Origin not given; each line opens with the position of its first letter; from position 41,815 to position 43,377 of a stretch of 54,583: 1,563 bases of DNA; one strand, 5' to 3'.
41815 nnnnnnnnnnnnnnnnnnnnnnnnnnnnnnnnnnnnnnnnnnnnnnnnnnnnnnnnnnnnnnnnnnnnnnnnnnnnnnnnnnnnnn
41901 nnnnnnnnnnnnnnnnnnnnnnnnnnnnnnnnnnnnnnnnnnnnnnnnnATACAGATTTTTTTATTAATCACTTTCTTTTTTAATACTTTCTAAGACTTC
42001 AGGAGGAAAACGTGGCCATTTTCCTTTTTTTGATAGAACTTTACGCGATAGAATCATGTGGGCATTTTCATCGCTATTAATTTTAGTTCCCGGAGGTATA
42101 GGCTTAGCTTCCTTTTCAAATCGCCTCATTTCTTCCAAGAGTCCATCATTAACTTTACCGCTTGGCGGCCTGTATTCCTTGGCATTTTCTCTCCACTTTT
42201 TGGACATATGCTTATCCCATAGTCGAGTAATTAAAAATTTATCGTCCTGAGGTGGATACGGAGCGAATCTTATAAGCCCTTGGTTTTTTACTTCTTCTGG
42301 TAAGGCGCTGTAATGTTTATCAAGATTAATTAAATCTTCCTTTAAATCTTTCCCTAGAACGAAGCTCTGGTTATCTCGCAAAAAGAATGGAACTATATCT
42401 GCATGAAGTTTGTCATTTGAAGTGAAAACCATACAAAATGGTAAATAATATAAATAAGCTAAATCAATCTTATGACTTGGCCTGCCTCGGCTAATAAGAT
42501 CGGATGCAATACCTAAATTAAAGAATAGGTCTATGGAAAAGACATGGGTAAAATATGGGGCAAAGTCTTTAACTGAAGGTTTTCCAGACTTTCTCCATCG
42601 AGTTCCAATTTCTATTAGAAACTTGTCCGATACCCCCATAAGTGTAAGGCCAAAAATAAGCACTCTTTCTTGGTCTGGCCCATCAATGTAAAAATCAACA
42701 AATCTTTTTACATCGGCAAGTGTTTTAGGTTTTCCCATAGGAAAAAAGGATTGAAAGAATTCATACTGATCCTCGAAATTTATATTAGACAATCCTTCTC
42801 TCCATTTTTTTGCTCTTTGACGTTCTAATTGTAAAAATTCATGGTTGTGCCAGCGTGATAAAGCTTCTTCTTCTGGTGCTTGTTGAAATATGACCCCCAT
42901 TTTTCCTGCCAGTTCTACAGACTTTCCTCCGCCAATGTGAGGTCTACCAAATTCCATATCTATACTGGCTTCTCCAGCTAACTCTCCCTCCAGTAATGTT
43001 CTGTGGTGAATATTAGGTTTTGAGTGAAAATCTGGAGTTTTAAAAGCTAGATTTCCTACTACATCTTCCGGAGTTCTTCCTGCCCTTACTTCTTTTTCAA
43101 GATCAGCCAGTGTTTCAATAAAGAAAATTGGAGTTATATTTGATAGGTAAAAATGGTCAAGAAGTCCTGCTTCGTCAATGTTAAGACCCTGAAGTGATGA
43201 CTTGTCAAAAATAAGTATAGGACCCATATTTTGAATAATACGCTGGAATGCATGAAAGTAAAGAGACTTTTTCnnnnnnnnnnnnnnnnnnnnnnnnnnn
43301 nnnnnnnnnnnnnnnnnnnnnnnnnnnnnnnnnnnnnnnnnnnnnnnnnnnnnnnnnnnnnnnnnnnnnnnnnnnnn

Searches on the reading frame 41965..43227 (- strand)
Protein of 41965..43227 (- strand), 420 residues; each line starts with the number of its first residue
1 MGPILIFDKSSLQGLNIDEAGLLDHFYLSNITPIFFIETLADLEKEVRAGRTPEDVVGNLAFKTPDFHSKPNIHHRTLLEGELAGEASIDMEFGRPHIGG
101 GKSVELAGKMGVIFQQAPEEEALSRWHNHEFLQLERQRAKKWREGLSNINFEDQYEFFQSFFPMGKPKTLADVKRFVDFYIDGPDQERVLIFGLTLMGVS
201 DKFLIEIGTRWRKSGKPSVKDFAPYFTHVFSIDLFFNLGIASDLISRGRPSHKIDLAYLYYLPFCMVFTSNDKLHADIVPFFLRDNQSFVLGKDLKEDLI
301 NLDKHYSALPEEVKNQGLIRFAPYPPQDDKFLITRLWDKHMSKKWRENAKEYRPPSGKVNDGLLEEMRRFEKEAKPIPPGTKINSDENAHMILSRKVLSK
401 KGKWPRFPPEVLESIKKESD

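Call 3: search_protein_families(library=pfam, proteins=[window:41965-43227:-], max_evalue=1)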
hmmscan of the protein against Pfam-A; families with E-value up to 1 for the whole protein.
window:41965-43227:- (420 aa): 1 family
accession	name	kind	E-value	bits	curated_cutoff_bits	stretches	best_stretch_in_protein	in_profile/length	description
PF12483.13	GIDE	-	0.081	12.8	23.6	0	276-309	26-60/160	E3 Ubiquitin ligase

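Call 4: search_protein_families(library=padloc, proteins=[window:41965-43227:-], max_evalue=1)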
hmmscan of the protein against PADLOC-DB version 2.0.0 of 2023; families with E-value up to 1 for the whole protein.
window:41965-43227:- (420 aa): 0 families

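Call 5: search_protein_families(library=ncbifam, proteins=[window:41965-43227:-], max_evalue=1)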
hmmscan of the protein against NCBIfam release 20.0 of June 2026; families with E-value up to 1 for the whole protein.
window:41965-43227:- (420 aa): 0 families

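Call 6: search_protein_families(library=phrogs, proteins=[window:41965-43227:-], max_evalue=1)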
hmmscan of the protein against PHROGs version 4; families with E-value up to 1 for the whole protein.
window:41965-43227:- (420 aa): 0 families

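Call 13: find_homologous_proteins(query=window:41965-43227:-)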
Query window:41965-43227:- (420 aa): 2101 proteins with E <= 0.001 among 6457 candidates; the best 120 are listed.
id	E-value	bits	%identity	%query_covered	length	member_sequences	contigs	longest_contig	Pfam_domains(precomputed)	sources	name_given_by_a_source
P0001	6.8e-287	969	100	100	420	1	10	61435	-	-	-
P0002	6.8e-192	656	67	99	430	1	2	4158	-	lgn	-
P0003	1.1e-189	649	66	100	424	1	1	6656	-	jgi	jgi:hypothetical protein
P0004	4.4e-187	640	66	100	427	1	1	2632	-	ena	-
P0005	1.7e-185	635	65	100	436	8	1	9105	-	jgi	-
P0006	1.7e-185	635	64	100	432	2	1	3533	-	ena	-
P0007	3.3e-185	634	65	100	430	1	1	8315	-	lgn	-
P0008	4.1e-183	627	66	99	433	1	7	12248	-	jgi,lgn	jgi:hypothetical protein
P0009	1.0e-181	622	64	100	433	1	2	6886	-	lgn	-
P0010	1.7e-181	622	63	100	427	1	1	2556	-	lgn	-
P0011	2.5e-181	621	62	100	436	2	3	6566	-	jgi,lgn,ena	-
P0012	5.8e-181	620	64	100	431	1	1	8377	-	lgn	-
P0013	1.1e-180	619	64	100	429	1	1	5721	-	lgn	-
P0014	1.3e-180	619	65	100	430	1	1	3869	-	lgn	-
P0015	2.0e-179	615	64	100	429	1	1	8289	-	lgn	-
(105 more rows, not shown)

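Call 15: find_related_loci(query=window:41965-43227:-, collection=genome_contigs, flank=8000)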
Query window:41965-43227:- (420 aa) in genome_contigs; peptide patterns used: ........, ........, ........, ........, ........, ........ (x = any residue, [..] = any of these).
91 stretches matched a pattern; 53 encode a relative of the query (tblastn E <= 1e-3); 53 distinct loci.
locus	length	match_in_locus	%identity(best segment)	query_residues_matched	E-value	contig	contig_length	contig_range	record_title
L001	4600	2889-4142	87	1-418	0e+0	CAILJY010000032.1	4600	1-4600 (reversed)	uncultured bacterium isolate Loclat_bin-15745 genome assembly, contig: bin-15745:32/86, whole genome shotgun sequence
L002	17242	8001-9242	65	1-415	0e+0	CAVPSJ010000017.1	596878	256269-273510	MAG: uncultured delta proteobacterium isolate MFD10007.bin.2.36 genome assembly, contig: contig_7238, whole genome shotg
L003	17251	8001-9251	59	1-416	7e-168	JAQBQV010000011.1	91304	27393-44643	MAG: Parcubacteria group bacterium isolate RYN_382 scaffold_62575, whole genome shotgun sequence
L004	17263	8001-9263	59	1-420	1e-165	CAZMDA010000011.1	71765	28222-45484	MAG TPA_asm: uncultured Bordetella sp. isolate binchicken_co411_62 genome assembly, contig: NODE_260_length_71765_cov_14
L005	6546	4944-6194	59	1-416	4e-162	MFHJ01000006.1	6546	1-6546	MAG: Candidatus Giovannonibacteria bacterium RIFCSPHIGHO2_02_43_16 rifcsphigho2_02_sub10_scaffold_1463, whole genome sho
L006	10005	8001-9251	57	1-416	3e-160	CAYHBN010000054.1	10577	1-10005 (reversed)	MAG TPA_asm: uncultured Candidatus Peribacteria bacterium isolate ERP119702_co1_136 genome assembly, contig: NODE_8267_l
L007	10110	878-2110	51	1-411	4e-137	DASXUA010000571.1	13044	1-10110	MAG TPA_asm: Phycisphaerae bacterium isolate SMAG_U4706 k141_376968, whole genome shotgun sequence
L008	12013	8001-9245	50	2-408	4e-131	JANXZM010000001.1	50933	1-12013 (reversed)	MAG: Acidobacteriaceae bacterium isolate GL140_4_metabat_333 GL140_4_k141_2178928, whole genome shotgun sequence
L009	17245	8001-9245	51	2-408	6e-131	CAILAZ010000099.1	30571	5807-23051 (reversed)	MAG: uncultured Acidobacteria bacterium isolate G1coas_bin-1745 genome assembly, contig: bin-1745:099/351, whole genome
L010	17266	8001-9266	49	1-413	4e-130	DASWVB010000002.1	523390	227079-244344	MAG TPA_asm: Acidisarcina sp. isolate SMAG_U3618 k141_88367, whole genome shotgun sequence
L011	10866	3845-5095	48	1-408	1e-129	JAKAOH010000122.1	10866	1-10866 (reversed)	MAG: Acidobacteria bacterium isolate YF1.bin127 NODE_7504_length_10866_cov_2.203092, whole genome shotgun sequence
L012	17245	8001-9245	48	1-416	5e-127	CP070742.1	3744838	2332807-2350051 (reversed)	MAG: Candidatus Zixiibacteriota bacterium isolate bin38 chromosome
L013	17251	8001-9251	54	1-416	6e-156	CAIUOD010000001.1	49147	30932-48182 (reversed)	Candidatus Adlerbacteria bacterium isolate MJ-time_bin-4889 genome assembly, contig: bin-4889:01/41, whole genome shotgu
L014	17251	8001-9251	46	2-410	1e-122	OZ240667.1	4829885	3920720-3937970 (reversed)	MAG: uncultured Granulicella sp. isolate fa3bec8a-cfe5-4bd6-ba71-58f288440b9b genome assembly, chromosome: 1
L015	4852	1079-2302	50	1-408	5e-123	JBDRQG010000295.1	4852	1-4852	MAG: bacterium isolate MEGAHIT-group-2.34 k141_638186, whole genome shotgun sequence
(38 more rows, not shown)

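Call 37: predict_structure(alignment_id=A1)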
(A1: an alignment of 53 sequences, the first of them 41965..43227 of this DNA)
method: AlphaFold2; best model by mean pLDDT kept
length: 420 residues; sequences in the alignment: 53
mean_pLDDT: 87.2   pTM: 0.87
mean pLDDT of the five models: 87.2, 86.7, 85.8, 85.8, 82.0
residues with pLDDT >= 90: 236; 70-90: 146; 50-70: 36; < 50: 2
segments of 3 or more residues with pLDDT < 50: none
pLDDT, mean of each block of 10 residues (from residue 1): 92 94 95 84 72 71 87 91 87 88 88 83 77 64 67 89 91 95 95 91 94 96 96 95 86 88 97 94 96 97 97 92 94 97 90 65 84 85 74 86 91 65
secondary structure, 60 per line:
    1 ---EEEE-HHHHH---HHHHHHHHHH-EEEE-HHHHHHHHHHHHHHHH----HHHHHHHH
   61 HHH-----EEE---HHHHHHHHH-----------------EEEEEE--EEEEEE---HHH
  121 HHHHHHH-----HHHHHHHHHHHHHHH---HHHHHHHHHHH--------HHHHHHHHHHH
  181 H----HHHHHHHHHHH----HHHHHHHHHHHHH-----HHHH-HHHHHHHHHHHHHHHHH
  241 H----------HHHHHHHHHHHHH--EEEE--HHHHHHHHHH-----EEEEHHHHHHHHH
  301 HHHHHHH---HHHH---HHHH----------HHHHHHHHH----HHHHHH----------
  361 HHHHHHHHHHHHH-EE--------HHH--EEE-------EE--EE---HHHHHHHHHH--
elements in order: E4-7 H9-13 H17-26 E28-31 H33-48 H53-63 E69-71 H75-83 E101-106 E109-114 H118-127 H133-147 H151-161 H170-181 H186-196 H201-213 H219-222 H224-241 H252-264 E267-270 H273-282 E288-291 H292-307 H311-314 H318-321 H332-340 H345-350 H361-373 E390-392 H409-418

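Call 38: search_solved_structures(query=A1, max_evalue=10)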
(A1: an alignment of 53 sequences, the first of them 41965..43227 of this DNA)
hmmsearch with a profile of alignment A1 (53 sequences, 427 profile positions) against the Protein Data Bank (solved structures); distinct sequences matched with E-value up to 10: 3.
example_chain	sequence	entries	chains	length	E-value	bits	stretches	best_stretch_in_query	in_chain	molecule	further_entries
5il7_A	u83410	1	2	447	0.025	16.8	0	6-45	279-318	Rab family protein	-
6hlu_A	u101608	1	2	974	0.34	13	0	6-45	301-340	Rab family protein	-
8r4b_A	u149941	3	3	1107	3.9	9.5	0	6-45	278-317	Rab family protein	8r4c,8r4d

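Call 44: fold_search(model_id=the predicted structure, library=pdb)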
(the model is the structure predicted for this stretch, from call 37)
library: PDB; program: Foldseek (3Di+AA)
matches with E <= 10: 290; with E <= 0.001: 0
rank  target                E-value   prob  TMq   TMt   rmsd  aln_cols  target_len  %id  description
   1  3k96_B                2.4e-01  0.08  0.13  0.16  22.1       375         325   11  2.1 Angstrom resolution crystal structure of glycerol-3-phosphate dehydrogenase (gpsA) from Coxiella burnetii (released 2009-10-27)
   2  8oqq_A                3.2e-01  0.05  0.12  0.09  20.9       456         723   11  Structure of Mycobacterium tuberculosis beta-oxidation trifunctional enzyme in complex with Fragment-M-79 (released 2024-01-24)
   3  7o1k_A                3.5e-01  0.04  0.11  0.08  20.8       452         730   11  Structure of Mycobacterium tuberculosis beta-oxidation trifunctional enzyme alpha-E141A, beta-C92A mutant (released 2021-08-25)
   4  4dyd                  3.7e-01  0.07  0.11  0.14  16.8       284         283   12  Substrate-directed dual catalysis of dicarbonyl compounds by diketoreductase (released 2012-11-14)
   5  2g5c_C                3.7e-01  0.06  0.11  0.15  18.5       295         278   12  Crystal Structure of Prephenate Dehydrogenase from Aquifex aeolicus (released 2006-03-07)
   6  3fhj_E                3.9e-01  0.08  0.13  0.17  21.3       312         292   12  Independent saturation of three TrpRS subsites generates a partially-assembled state similar to those observed in mole (released 2009-02-03)
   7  9jmx_B                4.3e-01  0.04  0.11  0.12  18.3       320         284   12  Crystal structure of IRED-M235A in complex with NADP+ and substrate (released 2025-07-23)
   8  3fhj_A                4.5e-01  0.08  0.13  0.17  20.1       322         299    9  Independent saturation of three TrpRS subsites generates a partially-assembled state similar to those observed in mole (released 2009-02-03)
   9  2yy5_A                5.3e-01  0.08  0.14  0.17  19.0       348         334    9  Crystal Structure of tryptophanyl-tRNA synthetase from Mycoplasma pneumoniae (released 2008-04-29)
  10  5tjh_E                5.3e-01  0.02  0.10  0.10  20.8       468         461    8  hUGDH A136M Substitution (released 2016-11-02)
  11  3fi0_A                6.5e-01  0.06  0.13  0.17  22.3       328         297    9  Crystal Structure Analysis of B. stearothermophilus Tryptophanyl-tRNA Synthetase Complexed with Tryptophan, AMP, and I (released 2009-02-03)
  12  3ggp_C                6.5e-01  0.05  0.12  0.14  18.6       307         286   12  Crystal structure of prephenate dehydrogenase from A. aeolicus in complex with hydroxyphenyl propionate and NAD+ (released 2009-03-10)
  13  3tf5_C                6.5e-01  0.03  0.10  0.09  21.2       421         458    8  Structure of UDP-glucose dehydrogenase V132 deletion (released 2011-10-12)
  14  3ggp_B                6.8e-01  0.04  0.11  0.14  19.0       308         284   12  Crystal structure of prephenate dehydrogenase from A. aeolicus in complex with hydroxyphenyl propionate and NAD+ (released 2009-03-10)
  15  3pdu_A                7.1e-01  0.05  0.11  0.15  19.1       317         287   11  Crystal structure of gamma-hydroxybutyrate dehydrogenase from Geobacter sulfurreducens in complex with NADP+ (released 2012-01-11)
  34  1v8o_F                1.3e+00  0.30  0.15  0.37   6.5        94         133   18  Crystal Structure of PAE2754 from Pyrobaculum aerophilum (released 2004-02-10)
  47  1v8o_A                1.7e+00  0.35  0.16  0.42   5.7        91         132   18  Crystal Structure of PAE2754 from Pyrobaculum aerophilum (released 2004-02-10)
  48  1v8o_B                1.7e+00  0.28  0.15  0.38   6.4        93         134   18  Crystal Structure of PAE2754 from Pyrobaculum aerophilum (released 2004-02-10)
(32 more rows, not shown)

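Call 48: find_related_loci(query=A1, collection=viral_contigs, flank=8000)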
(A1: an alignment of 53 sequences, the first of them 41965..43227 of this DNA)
Query A1 (420 aa) in viral_contigs; peptide patterns used: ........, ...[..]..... (x = any residue, [..] = any of these).
17 stretches matched a pattern; 2 encode a relative of the query (tblastn E <= 1e-3); 2 distinct loci.
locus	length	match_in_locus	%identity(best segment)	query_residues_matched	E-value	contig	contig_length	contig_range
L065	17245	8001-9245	45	2-417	1e-113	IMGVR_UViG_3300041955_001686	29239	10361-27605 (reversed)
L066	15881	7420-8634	37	1-408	1e-84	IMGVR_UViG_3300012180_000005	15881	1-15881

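Call 64: fold_search(model_id=the predicted structure, library=viral)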
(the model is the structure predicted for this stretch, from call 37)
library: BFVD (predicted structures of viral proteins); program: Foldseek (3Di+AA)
matches with E <= 10: 234; with E <= 0.001: 0
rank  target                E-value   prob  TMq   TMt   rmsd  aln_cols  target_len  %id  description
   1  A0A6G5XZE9            9.2e-02  0.12  0.12  0.12  28.1       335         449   11  (no name in the UniProt tables at hand)
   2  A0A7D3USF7            1.1e-01  0.14  0.12  0.13  20.2       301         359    9  Inhibitor of apoptosis-promoting bax1 protein [Fadolivirus FV1/VV64]
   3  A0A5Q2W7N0            1.2e-01  0.03  0.08  0.05  42.7       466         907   12  (no name in the UniProt tables at hand)
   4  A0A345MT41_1          1.4e-01  0.07  0.10  0.05  26.9       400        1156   12  Putative RNAP associated protein fused to zincin protease [crAssphage sp. isolate ctbg_1]
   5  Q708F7                2.9e-01  0.11  0.13  0.11  24.7       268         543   16  Polyprotein (Fragment) [Vanilla mosaic virus]
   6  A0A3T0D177            4.4e-01  0.04  0.10  0.09  25.2       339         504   13  Uncharacterized protein [Gaeumannomyces tritici fusarivirus 1]
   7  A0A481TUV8            5.4e-01  0.02  0.10  0.07  25.8       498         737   11  UL46 [Human herpesvirus 2]
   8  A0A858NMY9            5.7e-01  0.05  0.12  0.11  24.4       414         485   13  (no name in the UniProt tables at hand)
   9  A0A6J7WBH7            7.3e-01  0.04  0.10  0.09  29.0       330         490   10  Uncharacterized protein [uncultured Caudovirales phage]
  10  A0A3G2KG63            8.1e-01  0.04  0.11  0.13  23.8       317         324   11  Tail assembly chaperone [Arthrobacter phage Faja]
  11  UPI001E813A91         8.9e-01  0.05  0.10  0.17  19.3       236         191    9  (no name look-up for this kind of identifier)
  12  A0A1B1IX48            8.9e-01  0.03  0.10  0.11  19.0       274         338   12  (no name in the UniProt tables at hand)
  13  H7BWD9                9.4e-01  0.02  0.07  0.06  31.8       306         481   11  (no name in the UniProt tables at hand)
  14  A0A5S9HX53            9.9e-01  0.02  0.09  0.08  26.4       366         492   12  Ubiquitin-like proteins [Tenacibaculum phage PTm1]
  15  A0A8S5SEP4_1          1.1e+00  0.05  0.12  0.06  17.4       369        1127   11  Chromosome segregation ATPase (Fragment) [virus sp. ctX0L1]
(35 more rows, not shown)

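Call 67: search_protein_families(library=pfam, alignment_id=A6, max_evalue=0.00001)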
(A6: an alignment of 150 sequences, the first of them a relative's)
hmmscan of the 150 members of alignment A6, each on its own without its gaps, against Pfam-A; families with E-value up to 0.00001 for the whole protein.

A. member 1, L001:1138-1491:+ (118 aa): 0 families

B. families by the number of members that match (of 150 scanned): 135 families (the first 25 are shown)
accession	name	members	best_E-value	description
PF00589.27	Phage_integrase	4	5.9e-37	Phage integrase family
PF00239.26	Resolvase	4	2.1e-36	Resolvase, N terminal domain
PF07508.19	Recombinase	4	7.4e-17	Recombinase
PF00270.35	DEAD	3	1.8e-20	DEAD/DEAH box helicase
PF13408.12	Zn_ribbon_recom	3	2.3e-09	Recombinase zinc beta ribbon domain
PF01555.25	N6_N4_Mtase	2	6.6e-59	DNA methylase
PF04851.21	ResIII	2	1.9e-40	Type III restriction enzyme, res subunit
PF01145.31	Band_7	2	2.2e-33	SPFH domain / Band 7 family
PF00004.35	AAA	2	8.4e-32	ATPase family associated with various cellular activities (AAA)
PF04471.18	Mrr_cat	2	5.2e-29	Restriction endonuclease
PF14559.12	TPR_19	2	8.7e-15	Tetratricopeptide repeat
PF00149.33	Metallophos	2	1.6e-14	Calcineurin-like phosphoesterase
PF07719.23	TPR_2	2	4.6e-12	Tetratricopeptide repeat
PF13428.12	TPR_14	2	3.3e-07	Tetratricopeptide repeat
PF03977.18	OAD_beta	1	1.3e-103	Na+-transporting oxaloacetate decarboxylase beta subunit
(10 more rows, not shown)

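Call 68: search_protein_families(library=padloc, alignment_id=A6, max_evalue=0.00001)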
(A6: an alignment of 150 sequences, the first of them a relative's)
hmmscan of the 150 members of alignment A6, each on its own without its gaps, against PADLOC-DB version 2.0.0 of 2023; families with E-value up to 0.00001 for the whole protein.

A. member 1, L001:1138-1491:+ (118 aa): 0 families

B. families by the number of members that match (of 150 scanned): 228 families (the first 25 are shown)
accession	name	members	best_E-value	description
PDLC04140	mad8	3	1.2e-14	mads_8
PDLC01439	typeIV_DinG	2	5.6e-133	CAS-IV-A; associated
PDLC03371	MTase_II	2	2.1e-97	Type II methyltransferase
PDLC03216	MTase_II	2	1e-75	Type II methyltransferase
PDLC03738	oMTase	2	1.7e-70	orphan methyltransferase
PDLC03299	MTase_II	2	3e-47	Type II methyltransferase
PDLC03229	MTase_II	2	7.1e-45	Type II methyltransferase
PDLC03387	MTase_II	2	8.9e-34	Type II methyltransferase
PDLC03353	MTase_II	2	1.6e-30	Type II methyltransferase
PDLC04806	PDC-S02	2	1.5e-28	-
PDLC03279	MTase_II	2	1.7e-28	Type II methyltransferase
PDLC03265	MTase_II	2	1.7e-27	Type II methyltransferase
PDLC03339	MTase_II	2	6.1e-27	Type II methyltransferase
PDLC03379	MTase_II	2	6.4e-23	Type II methyltransferase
PDLC03228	MTase_II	2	7.7e-20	Type II methyltransferase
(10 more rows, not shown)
